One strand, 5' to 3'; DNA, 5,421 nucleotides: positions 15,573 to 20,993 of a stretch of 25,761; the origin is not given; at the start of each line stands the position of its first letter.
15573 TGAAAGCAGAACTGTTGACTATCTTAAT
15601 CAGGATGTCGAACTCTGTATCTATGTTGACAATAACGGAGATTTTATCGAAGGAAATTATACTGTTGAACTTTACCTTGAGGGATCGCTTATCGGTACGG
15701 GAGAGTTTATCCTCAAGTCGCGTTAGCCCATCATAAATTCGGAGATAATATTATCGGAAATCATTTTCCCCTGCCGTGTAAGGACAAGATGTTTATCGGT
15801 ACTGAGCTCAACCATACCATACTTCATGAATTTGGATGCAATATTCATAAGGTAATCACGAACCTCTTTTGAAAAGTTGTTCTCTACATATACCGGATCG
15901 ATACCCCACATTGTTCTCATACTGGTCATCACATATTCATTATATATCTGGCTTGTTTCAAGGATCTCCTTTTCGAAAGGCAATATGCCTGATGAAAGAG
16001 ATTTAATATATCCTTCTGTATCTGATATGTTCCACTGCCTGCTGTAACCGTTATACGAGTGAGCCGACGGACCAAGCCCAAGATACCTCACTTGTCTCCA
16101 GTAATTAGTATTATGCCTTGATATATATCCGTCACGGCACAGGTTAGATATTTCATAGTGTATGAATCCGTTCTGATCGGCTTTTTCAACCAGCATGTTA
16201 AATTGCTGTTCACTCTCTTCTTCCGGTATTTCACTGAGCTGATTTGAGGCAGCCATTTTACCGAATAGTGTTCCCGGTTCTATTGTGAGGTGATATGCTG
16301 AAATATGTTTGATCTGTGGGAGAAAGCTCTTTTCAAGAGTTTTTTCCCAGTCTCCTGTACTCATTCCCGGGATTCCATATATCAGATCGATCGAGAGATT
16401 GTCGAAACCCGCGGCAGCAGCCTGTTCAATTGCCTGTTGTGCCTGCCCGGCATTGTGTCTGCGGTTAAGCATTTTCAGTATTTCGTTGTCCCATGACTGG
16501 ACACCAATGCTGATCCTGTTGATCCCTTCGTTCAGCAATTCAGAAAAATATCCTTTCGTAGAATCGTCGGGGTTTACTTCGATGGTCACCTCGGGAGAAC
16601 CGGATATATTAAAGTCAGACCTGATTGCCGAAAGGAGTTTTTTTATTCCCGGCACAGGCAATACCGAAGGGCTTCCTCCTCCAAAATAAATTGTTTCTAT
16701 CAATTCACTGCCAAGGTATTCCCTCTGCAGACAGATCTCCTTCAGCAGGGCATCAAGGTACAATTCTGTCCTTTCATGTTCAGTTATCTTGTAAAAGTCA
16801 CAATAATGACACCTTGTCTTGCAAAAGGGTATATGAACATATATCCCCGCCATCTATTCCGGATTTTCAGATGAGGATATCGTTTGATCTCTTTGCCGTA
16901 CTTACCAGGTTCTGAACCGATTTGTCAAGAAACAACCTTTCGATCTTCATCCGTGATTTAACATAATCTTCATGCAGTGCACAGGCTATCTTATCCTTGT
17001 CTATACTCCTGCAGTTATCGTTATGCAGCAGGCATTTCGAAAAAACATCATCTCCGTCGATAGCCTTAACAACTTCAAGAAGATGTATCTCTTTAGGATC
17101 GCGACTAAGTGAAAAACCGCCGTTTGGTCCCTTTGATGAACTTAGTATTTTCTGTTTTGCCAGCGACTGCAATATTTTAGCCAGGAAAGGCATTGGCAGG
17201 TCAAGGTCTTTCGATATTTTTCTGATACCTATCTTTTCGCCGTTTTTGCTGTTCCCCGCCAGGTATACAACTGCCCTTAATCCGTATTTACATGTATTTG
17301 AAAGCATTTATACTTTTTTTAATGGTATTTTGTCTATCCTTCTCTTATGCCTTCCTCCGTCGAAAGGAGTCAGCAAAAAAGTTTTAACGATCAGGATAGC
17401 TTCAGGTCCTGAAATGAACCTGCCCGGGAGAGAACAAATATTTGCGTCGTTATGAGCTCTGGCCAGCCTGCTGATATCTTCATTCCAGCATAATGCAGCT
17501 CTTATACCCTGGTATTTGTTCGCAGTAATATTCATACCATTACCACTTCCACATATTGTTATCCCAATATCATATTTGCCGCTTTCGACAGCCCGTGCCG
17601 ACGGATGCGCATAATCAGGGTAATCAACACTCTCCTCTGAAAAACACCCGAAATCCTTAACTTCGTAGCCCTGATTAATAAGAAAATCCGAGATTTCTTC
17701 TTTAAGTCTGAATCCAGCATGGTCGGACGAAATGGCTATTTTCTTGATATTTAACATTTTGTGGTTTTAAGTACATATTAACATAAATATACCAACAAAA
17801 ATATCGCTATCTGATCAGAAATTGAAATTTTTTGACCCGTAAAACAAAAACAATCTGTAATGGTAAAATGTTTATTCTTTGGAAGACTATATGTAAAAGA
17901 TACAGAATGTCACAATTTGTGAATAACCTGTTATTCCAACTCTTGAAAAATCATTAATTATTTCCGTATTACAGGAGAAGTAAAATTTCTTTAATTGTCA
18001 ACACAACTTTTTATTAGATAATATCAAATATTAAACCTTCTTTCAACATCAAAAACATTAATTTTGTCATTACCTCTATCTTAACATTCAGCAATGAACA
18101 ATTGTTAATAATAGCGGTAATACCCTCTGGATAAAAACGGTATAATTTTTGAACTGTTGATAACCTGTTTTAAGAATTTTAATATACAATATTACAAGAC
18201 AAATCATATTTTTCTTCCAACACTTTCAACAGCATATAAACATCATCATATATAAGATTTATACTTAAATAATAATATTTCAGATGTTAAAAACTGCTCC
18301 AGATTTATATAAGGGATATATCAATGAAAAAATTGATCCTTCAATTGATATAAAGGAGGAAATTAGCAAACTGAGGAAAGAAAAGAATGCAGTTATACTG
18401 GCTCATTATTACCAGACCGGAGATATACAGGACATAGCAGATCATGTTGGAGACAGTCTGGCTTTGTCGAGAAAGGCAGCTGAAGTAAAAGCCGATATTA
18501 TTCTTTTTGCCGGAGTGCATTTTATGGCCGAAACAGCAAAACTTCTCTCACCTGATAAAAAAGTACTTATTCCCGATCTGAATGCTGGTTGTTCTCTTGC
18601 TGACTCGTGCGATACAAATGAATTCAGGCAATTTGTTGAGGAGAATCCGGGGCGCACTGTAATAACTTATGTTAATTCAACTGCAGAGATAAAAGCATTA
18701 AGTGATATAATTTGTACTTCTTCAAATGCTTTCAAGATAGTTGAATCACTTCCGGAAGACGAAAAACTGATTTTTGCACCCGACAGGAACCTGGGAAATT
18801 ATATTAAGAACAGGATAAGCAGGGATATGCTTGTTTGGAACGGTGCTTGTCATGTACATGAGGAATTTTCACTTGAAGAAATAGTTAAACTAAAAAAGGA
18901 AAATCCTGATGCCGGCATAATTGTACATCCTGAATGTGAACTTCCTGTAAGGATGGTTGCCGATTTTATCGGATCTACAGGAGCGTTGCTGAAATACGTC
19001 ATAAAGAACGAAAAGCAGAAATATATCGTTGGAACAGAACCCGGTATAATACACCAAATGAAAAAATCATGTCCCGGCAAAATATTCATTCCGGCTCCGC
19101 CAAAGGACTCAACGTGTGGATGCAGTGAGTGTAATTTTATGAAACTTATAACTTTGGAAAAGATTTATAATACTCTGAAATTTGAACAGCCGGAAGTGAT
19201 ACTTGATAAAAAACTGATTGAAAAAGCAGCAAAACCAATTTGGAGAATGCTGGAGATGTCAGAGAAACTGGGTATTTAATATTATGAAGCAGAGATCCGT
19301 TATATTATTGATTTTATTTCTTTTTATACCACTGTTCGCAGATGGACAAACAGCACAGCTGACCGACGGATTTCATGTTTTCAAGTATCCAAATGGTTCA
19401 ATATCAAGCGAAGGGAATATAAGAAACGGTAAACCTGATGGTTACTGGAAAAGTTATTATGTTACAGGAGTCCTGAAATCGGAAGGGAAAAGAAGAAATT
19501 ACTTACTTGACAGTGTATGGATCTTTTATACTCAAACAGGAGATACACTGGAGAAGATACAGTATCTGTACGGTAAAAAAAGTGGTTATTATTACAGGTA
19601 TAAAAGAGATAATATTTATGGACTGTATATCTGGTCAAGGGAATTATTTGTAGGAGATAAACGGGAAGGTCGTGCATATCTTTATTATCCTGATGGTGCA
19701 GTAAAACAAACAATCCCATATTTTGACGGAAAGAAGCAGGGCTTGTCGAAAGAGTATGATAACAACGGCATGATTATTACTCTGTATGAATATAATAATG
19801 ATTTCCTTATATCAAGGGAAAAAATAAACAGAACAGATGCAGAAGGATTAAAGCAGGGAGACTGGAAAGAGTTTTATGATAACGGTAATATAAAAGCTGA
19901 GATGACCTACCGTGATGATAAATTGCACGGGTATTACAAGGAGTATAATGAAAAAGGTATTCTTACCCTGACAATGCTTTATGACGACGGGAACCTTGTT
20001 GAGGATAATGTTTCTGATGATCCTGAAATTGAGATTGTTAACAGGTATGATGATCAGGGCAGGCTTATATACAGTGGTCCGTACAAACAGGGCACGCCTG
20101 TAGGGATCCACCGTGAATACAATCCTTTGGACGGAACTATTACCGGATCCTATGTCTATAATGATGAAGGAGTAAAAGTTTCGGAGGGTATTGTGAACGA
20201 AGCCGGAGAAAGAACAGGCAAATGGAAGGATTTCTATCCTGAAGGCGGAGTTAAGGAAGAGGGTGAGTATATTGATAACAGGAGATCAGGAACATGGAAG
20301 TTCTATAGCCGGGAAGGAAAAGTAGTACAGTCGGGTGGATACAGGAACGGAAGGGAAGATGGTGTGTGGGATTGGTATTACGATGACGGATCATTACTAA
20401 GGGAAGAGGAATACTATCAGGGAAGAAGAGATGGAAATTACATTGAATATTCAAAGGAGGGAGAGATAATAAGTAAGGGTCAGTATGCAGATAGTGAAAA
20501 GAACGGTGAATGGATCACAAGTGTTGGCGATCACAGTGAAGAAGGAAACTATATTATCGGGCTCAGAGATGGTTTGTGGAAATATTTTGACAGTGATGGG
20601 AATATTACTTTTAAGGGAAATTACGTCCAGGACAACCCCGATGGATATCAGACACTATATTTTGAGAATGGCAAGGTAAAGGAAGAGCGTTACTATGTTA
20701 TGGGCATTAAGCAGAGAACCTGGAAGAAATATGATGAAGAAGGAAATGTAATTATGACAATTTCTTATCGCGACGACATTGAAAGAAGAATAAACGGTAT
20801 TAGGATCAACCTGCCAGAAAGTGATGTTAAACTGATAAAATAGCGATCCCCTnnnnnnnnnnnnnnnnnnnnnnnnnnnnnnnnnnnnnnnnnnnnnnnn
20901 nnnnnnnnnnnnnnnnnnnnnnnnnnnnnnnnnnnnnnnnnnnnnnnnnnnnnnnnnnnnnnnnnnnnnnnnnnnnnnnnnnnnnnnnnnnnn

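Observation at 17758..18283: Candidate oriC remote from dnaA, with non-canonical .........-type DnaA boxes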

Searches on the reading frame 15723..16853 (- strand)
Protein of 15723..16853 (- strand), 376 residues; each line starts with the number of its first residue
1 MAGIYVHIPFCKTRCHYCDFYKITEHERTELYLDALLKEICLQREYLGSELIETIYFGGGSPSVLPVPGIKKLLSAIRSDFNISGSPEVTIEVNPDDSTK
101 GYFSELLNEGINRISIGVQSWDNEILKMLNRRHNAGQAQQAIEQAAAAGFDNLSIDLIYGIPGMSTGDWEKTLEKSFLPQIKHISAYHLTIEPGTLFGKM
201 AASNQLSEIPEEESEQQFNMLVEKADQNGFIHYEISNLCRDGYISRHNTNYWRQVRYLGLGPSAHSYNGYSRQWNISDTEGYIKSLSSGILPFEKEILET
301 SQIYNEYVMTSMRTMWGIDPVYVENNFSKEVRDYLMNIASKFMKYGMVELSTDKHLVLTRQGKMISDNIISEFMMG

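Call 5: search_protein_families(library=pfam, proteins=[window:15723-16853:-])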
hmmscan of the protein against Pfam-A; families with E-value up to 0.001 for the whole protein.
window:15723-16853:- (376 aa): 1 family
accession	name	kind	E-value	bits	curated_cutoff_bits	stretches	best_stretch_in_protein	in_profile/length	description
PF04055.27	Radical_SAM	-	3.5e-27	96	29.5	1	5-174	1-164/166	Radical SAM superfamily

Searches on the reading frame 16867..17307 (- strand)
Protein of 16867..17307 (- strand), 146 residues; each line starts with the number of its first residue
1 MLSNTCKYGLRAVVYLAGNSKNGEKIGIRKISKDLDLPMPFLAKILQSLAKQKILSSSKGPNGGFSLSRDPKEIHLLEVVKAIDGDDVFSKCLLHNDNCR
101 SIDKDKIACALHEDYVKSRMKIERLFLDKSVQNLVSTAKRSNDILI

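Call 5: search_protein_families(library=pfam, proteins=[window:16867-17307:-])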
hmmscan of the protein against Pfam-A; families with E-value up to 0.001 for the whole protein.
window:16867-17307:- (146 aa): 1 family
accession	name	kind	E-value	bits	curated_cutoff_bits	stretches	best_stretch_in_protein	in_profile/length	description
PF02082.26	Rrf2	-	1.4e-27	96.8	30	1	2-136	1-131/132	Iron-dependent Transcriptional regulator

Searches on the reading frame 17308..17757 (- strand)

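Call 5: search_protein_families(library=pfam, proteins=[window:17308-17757:-])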
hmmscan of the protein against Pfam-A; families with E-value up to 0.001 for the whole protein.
window:17308-17757:- (149 aa): 1 family
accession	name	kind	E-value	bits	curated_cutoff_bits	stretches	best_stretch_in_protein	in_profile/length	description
PF02502.23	LacAB_rpiB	-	1.3e-56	190.8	24.7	1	7-144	1-138/138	Ribose/Galactose Isomerase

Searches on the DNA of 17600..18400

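Call 64: search_rna_families(source=window, start=17600, end=18400, threshold=evalue, max_evalue=1)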
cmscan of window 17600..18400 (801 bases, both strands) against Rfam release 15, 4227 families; matches with E-value up to 1: 0.
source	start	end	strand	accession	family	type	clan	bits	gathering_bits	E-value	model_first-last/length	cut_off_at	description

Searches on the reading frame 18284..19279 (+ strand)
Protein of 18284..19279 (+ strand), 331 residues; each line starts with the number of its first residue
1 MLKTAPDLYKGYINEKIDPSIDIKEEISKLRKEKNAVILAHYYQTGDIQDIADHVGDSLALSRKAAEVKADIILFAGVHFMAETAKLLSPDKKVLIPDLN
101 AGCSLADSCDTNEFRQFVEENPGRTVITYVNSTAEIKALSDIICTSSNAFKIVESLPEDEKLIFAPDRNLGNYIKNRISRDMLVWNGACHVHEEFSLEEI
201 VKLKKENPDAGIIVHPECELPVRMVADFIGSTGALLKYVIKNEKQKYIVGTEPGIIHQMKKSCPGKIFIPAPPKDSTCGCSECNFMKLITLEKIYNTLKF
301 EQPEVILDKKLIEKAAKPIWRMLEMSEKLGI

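Call 5: search_protein_families(library=pfam, proteins=[window:18284-19279:+])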
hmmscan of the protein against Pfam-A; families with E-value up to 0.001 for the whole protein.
window:18284-19279:+ (331 aa): 1 family
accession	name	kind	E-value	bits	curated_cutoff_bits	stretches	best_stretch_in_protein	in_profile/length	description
PF02445.21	NadA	-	4.8e-121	403.9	27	1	25-324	1-295/295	Quinolinate synthetase A protein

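Call 18: find_related_loci(query=window:18284-19279:+, collection=genome_contigs, flank=3000)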
Query window:18284-19279:+ (331 aa) in genome_contigs; peptide patterns used: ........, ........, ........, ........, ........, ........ (x = any residue, [..] = any of these).
600 stretches matched a pattern (row limit reached: there are more); 597 encode a relative of the query (tblastn E <= 1e-3); the best 80 are kept; 80 distinct loci.
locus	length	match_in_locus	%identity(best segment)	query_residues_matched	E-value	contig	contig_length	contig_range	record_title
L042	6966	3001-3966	69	10-331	4e-152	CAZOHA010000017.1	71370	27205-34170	MAG TPA_asm: uncultured Bacteroides sp. isolate SRP332253_co2_34 genome assembly, contig: NODE_272_length_71370_cov_6.40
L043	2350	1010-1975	68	11-331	5e-162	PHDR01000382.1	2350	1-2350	MAG: Bacteroidetes bacterium HGW-Bacteroidetes-12 bjp_ig2158_scaffold_15348, whole genome shotgun sequence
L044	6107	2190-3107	70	22-327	2e-150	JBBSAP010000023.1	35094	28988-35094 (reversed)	MAG: Bacteroidales bacterium isolate La6_metabat2.017 La6_metabat2.017_K_249232_L_35094_cov_22.4619, whole genome shotgu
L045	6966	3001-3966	65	10-331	1e-147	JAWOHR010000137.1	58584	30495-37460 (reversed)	MAG: Bacteroidales bacterium isolate CWP4-3.bin.80 k191_2598100, whole genome shotgun sequence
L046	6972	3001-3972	65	8-331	1e-144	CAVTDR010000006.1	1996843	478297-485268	MAG: uncultured Bacteroidetes bacterium isolate MFD00905.bin.1.42 genome assembly, contig: contig_335, whole genome shot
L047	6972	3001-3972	62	8-331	4e-144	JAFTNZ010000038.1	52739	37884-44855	MAG: Bacteroidaceae bacterium isolate RGIG3992 Roe_deer_Cecum-4__c480763, whole genome shotgun sequence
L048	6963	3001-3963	64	11-331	9e-142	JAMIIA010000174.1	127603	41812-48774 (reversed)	MAG: Bacteroidales bacterium isolate RA_AS_maxbin.060 k201_591672, whole genome shotgun sequence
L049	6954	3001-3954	66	8-325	4e-141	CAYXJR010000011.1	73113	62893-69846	MAG TPA_asm: uncultured Porphyromonadaceae bacterium isolate SRP178699_co1_495 genome assembly, contig: NODE_260_length_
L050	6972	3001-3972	73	8-331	3e-164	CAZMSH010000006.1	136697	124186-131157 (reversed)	MAG TPA_asm: uncultured Rikenellaceae bacterium isolate SRP241341_co1_99 genome assembly, contig: NODE_134_length_136697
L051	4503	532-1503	63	8-331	2e-139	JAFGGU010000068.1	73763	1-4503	MAG: Bacteroidales bacterium isolate Zod_Metabat.1409 k87_7634539, whole genome shotgun sequence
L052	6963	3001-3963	60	7-326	2e-136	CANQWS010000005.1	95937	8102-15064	MAG: uncultured Muribaculaceae bacterium isolate Lapin-011__bin11 genome assembly, contig: Lapin-011__NODE_135_length_95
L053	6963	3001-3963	61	10-331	7e-136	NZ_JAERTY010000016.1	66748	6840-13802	Sphingobacterium faecale strain C459-1 scaffold14, whole genome shotgun sequence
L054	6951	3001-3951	61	11-327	1e-135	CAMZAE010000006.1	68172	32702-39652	MAG TPA_asm: uncultured Prevotellaceae bacterium isolate SRR10912534_bin.99_metaWRAP_v1.3_MAG genome assembly, contig: E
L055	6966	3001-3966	60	9-331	4e-135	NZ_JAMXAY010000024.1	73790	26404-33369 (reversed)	Parapedobacter soli strain KCTC 12984 Scaffold24, whole genome shotgun sequence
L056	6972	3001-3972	61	7-331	8e-135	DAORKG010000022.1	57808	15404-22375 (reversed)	MAG TPA_asm: Bacteroidia bacterium isolate AMR_MDS_5531 NODE_85_length_57808_cov_23.652105, whole genome shotgun sequenc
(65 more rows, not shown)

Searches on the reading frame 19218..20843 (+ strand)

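Call 5: search_protein_families(library=pfam, proteins=[window:19218-20843:+])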
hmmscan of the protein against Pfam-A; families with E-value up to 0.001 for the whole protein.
window:19218-20843:+ (541 aa): 1 family
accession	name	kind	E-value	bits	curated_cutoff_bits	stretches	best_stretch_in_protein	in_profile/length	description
PF07661.19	MORN_2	-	4.3e-35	116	29.6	1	212-233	1-22/22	MORN repeat variant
